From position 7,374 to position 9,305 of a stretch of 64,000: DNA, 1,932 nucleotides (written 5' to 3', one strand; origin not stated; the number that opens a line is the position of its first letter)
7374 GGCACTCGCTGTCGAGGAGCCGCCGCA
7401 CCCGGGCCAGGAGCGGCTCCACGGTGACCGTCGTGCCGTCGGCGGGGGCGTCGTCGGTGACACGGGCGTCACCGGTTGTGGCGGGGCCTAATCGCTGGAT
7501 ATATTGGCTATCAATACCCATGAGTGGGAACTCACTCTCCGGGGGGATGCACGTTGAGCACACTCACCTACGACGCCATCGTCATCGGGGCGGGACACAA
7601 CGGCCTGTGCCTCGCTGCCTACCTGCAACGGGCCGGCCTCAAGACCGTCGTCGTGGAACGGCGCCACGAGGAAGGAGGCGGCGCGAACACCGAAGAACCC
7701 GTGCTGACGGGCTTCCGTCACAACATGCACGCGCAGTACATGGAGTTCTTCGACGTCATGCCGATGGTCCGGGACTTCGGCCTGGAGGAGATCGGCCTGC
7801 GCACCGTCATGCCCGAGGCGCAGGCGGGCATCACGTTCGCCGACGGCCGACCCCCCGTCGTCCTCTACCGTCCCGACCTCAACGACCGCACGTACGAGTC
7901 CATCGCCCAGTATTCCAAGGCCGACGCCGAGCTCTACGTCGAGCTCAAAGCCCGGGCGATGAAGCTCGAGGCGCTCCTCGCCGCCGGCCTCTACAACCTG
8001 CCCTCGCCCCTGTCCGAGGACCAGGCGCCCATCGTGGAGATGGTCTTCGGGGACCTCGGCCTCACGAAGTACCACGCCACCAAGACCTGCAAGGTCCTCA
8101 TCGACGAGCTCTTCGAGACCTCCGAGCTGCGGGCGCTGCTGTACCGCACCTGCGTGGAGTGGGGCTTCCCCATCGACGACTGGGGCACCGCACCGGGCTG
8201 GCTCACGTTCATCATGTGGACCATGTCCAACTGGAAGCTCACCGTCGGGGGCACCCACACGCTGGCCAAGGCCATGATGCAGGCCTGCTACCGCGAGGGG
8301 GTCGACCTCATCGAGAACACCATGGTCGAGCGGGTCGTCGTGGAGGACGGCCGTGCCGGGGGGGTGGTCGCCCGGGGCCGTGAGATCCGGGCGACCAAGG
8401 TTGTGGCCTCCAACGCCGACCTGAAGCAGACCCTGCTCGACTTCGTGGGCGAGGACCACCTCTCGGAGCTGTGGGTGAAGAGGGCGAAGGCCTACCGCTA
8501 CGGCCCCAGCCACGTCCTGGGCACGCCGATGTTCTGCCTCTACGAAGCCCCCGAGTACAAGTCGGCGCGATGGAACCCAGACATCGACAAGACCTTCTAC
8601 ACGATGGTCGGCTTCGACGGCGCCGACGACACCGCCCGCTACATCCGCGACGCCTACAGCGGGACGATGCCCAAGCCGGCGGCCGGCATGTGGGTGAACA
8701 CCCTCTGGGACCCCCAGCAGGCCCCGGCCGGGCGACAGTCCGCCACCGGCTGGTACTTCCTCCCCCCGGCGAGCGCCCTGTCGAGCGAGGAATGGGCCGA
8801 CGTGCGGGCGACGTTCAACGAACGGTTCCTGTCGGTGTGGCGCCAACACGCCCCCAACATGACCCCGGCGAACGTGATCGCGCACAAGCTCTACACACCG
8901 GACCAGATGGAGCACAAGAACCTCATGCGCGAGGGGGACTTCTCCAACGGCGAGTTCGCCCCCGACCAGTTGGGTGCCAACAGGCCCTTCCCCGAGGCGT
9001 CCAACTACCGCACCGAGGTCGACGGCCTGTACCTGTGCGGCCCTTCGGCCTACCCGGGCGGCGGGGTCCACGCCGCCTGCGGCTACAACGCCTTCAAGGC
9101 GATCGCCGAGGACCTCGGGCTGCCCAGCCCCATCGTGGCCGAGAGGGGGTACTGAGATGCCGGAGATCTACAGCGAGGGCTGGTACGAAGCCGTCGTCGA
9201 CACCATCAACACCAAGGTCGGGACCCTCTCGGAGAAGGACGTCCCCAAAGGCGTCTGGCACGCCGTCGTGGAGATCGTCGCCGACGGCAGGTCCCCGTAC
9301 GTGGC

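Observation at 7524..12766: Five-gene operon linking CrtI-like flavoproteins, SCP2 lipid carriers and cofD (F420 biosynthesis)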

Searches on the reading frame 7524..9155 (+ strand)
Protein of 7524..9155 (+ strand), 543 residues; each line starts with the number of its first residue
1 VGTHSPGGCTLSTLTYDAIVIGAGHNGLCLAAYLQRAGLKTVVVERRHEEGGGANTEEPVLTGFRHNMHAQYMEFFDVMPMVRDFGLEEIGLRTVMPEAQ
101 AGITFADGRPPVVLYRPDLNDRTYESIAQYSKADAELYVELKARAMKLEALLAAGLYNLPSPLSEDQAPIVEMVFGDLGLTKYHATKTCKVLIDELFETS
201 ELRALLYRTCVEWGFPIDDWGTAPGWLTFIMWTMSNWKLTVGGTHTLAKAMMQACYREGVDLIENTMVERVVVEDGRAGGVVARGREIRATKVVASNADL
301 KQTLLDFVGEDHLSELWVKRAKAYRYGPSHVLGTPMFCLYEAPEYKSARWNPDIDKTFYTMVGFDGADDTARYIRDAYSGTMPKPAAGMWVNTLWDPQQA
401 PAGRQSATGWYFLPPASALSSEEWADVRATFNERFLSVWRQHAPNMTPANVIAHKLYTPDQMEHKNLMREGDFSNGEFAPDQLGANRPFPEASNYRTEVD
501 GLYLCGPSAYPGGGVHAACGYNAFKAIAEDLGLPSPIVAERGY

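Call 4: search_protein_families(library=pfam, proteins=[window:7524-9155:+], max_evalue=0.01)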
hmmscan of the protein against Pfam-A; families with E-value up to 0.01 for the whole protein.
window:7524-9155:+ (543 aa): 10 families
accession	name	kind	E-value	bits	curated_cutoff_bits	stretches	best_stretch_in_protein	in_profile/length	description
PF01266.30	DAO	-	4.3e-12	46.7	27.9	2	17-54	1-38/353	FAD dependent oxidoreductase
PF00890.30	FAD_binding_2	-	2.6e-10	40.5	20.4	2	17-52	1-36/414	FAD binding domain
PF13450.12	NAD_binding_8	-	7.5e-10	39.4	21.9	1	20-77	1-56/68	NAD(P)-binding Rossmann-like domain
PF01946.23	Thi4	-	1.8e-08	34.4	26.2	1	15-54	17-57/235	Thi4 family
PF12831.13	FAD_oxidored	-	1.7e-06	28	27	1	17-63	1-46/416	FAD dependent oxidoreductase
PF07992.20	Pyr_redox_2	-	1.4e-05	25.1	26.1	1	16-62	1-43/291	Pyridine nucleotide-disulphide oxidoreductase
PF01494.25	FAD_binding_3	-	3.3e-05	23.7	22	1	16-49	2-35/349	FAD binding domain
PF00070.33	Pyr_redox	-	9.6e-05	23.3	22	0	18-49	2-33/82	Pyridine nucleotide-disulphide oxidoreductase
PF01593.30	Amino_oxidase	-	0.00024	20.9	19.8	1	27-294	3-251/443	Flavin containing amine oxidoreductase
PF03486.20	HI0933_like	-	0.0034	17.3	50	0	17-49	2-34/244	HI0933-like protein Rossmann domain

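Call 5: search_protein_families(library=ncbifam, proteins=[window:7524-9155:+], max_evalue=0.01)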
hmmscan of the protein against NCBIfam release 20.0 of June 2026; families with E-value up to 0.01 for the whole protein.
window:7524-9155:+ (543 aa): 62 families (the best 25 are shown)
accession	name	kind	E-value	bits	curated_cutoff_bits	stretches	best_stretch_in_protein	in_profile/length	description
NF045689.1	BCarotKetCrtO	equivalog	1.1e-47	162.9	1000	1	15-525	3-533/563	beta-carotene ketolase CrtO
TIGR02734.1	crtI_fam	subfamily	4.3e-23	81.8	238.1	1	18-516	1-475/504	phytoene desaturase family protein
NF045637.1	carotdesatCrtDProt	equivalog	8.4e-18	64.2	580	2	122-310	102-287/485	1-hydroxycarotenoid 3,4-desaturase CrtD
NF058655.1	CrtID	equivalog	6.4e-14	51.6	640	1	19-516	2-468/478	bifunctional phytoene desaturase/3,4-desaturase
TIGR02730.1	carot_isom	equivalog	5.6e-13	48.5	586.9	2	240-330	224-314/493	carotenoid isomerase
NF009478.0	PRK12844.1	equivalog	1.7e-09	36.6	789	2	15-54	8-47/559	3-ketosteroid-delta-1-dehydrogenase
TIGR02733.1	desat_CrtD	equivalog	7.1e-09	34.8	549.7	1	18-56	4-42/492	C-3',4' desaturase CrtD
NF005560.0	PRK07233.1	equivalog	1.2e-08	34.2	252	1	19-55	4-40/435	hypothetical protein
NF006130.0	PRK08274.1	equivalog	8.6e-08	31.4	369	1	15-57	5-47/467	FAD-dependent tricarballylate dehydrogenase TcuA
TIGR00292.1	TIGR00292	equivalog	1.5e-07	30.9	148.3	1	15-54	21-60/254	sulfide-dependent adenosine diphosphate thiazole synthase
NF006593.0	PRK09126.1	equivalog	1.3e-06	27.6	420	1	14-49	3-38/393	5-demethoxyubiquinol-8 5-hydroxylase UbiM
NF041080.1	DGGGPL_reductase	equivalog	1.5e-06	27.4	580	1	15-51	1-37/447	digeranylgeranylglycerophospholipid reductase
NF053676.1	4oxCHCAChcC1Cy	equivalog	2.5e-06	26.2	1000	0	243-294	185-237/528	4-oxocyclohexanecarboxylate 2-dehydrogenase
NF042421.1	hydcarot_desat_CrtD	equivalog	7e-06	24.8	500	0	17-58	3-44/487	1-hydroxycarotenoid 3,4-desaturase CrtD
NF004992.0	PRK06370.1-4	equivalog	1.1e-05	24.1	629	1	15-56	4-45/459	FAD-containing oxidoreductase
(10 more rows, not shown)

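Call 31: search_solved_structures(query=window:7554-9155:+, max_evalue=0.001)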
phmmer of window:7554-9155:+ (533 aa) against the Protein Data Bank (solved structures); distinct sequences matched with E-value up to 0.001: 3.
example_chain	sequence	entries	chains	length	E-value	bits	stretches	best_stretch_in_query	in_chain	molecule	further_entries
4dgk_A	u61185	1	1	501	7.2e-09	37.7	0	9-48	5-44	Phytoene dehydrogenase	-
4gcm_A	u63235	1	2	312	5.2e-05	24.9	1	2-49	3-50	Thioredoxin reductase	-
7aaw_A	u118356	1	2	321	0.00041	22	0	5-48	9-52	Thioredoxin reductase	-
